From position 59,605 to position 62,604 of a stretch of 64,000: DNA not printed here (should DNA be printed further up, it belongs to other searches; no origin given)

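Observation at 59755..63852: AMIN + coiled-coil/UVR + TolC-like outer-membrane factor paired with an HlyD adaptor, but no inner-membrane pump in view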

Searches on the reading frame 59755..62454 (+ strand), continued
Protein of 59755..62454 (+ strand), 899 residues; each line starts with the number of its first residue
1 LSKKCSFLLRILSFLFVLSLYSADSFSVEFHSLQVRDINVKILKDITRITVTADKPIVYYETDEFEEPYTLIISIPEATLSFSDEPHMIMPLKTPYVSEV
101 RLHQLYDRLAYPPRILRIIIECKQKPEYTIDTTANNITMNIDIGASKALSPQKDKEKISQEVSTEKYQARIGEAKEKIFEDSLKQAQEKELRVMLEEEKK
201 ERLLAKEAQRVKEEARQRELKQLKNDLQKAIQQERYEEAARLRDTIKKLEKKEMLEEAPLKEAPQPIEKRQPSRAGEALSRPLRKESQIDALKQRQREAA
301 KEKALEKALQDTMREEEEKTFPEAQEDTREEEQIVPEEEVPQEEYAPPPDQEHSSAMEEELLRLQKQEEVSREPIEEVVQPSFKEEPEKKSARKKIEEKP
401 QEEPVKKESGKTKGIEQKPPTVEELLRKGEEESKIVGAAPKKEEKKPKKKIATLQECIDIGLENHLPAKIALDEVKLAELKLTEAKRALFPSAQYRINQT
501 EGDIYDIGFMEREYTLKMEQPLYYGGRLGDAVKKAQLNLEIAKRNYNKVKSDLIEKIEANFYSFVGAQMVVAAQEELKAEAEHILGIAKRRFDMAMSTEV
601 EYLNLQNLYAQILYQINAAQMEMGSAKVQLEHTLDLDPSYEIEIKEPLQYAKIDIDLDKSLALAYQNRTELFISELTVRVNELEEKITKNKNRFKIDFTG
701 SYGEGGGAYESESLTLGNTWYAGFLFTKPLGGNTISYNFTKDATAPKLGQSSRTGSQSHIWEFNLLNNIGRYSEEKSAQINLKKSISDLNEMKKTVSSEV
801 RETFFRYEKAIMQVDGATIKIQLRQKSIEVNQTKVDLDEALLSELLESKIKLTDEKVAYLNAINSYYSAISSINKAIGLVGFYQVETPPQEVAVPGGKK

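Call 37: search_protein_families(library=pfam, proteins=[L001:16099-20658:+, L001:14284-15237:+, L001:15385-15975:+, L001:6611-9499:+], max_evalue=0.001)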
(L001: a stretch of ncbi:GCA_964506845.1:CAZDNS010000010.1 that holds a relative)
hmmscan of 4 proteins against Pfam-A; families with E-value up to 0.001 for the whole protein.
L001:16099-20658:+ (1519 aa): 3 families
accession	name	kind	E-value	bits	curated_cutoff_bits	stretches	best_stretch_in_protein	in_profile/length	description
PF00873.25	ACR_tran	-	2.8e-231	770.6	28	2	255-1062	232-1018/1021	AcrB/AcrD/AcrF family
PF03176.21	MMPL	-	3e-10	40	20.5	2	296-517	80-305/333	MMPL family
PF08220.18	HTH_DeoR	-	0.00023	21.3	21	1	1453-1497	1-45/57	DeoR-like helix-turn-helix domain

L001:14284-15237:+ (317 aa): 10 families
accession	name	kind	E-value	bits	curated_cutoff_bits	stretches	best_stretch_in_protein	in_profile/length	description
PF17820.7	PDZ_6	-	3.2e-15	56.1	27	2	254-308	2-53/54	PDZ domain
PF13180.12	PDZ_2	-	4.1e-12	46.6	27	1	156-223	3-69/80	PDZ domain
PF00595.29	PDZ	-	1.7e-11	44.7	23.2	1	239-307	10-80/81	PDZ domain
PF00515.34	TPR_1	-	1.2e-09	38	27.8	1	75-101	7-33/34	Tetratricopeptide repeat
PF13181.12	TPR_8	-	1.2e-07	31.7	25.7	1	73-100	5-32/34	Tetratricopeptide repeat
PF07719.23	TPR_2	-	1.5e-07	31.4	27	1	75-101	7-33/34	Tetratricopeptide repeat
PF13414.12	TPR_11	-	1.8e-06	28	26.8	1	76-111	1-36/42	TPR repeat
PF13176.12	TPR_7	-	0.00027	21.2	27.9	1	74-102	4-32/36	Tetratricopeptide repeat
PF11874.13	DUF3394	-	0.00029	21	28.2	0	135-191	93-147/181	Domain of unknown function (DUF3394)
PF13424.12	TPR_12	-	0.00069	20.2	30.1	0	75-98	51-74/77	Tetratricopeptide repeat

L001:15385-15975:+ (196 aa): 1 family
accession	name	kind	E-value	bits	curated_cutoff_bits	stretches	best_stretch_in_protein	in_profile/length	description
PF00672.30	HAMP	-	1.6e-10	41.6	25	1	87-135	1-49/53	HAMP domain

L001:6611-9499:+ (962 aa): 2 families
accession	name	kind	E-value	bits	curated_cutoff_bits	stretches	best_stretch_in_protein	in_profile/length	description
PF01966.28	HD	-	4.9e-14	53.1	22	1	644-769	3-115/116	HD domain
PF08668.18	HDOD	-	9.4e-07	28.9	22.9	1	639-737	92-196/196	HDOD domain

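Call 77: search_protein_families(library=pfam, proteins=[L002:15861-20834:+, L001:20687-22477:+], max_evalue=0.01)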
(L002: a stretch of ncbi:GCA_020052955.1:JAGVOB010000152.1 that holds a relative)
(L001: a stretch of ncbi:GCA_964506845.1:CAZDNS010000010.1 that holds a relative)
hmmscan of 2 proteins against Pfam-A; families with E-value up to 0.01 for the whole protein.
L002:15861-20834:+ (1657 aa): 3 families
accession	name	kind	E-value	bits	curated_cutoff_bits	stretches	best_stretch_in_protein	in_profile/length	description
PF00873.25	ACR_tran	-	9.8e-232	772.2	28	2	258-1060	235-1018/1021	AcrB/AcrD/AcrF family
PF03176.21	MMPL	-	2.8e-13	49.9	20.5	2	322-551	107-325/333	MMPL family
PF08220.18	HTH_DeoR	-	0.0012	19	21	1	1594-1637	1-44/57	DeoR-like helix-turn-helix domain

L001:20687-22477:+ (597 aa): 1 family
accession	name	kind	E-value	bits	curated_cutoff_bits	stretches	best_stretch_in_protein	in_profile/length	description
PF00873.25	ACR_tran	-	4.1e-142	475.5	28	1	21-594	3-576/1021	AcrB/AcrD/AcrF family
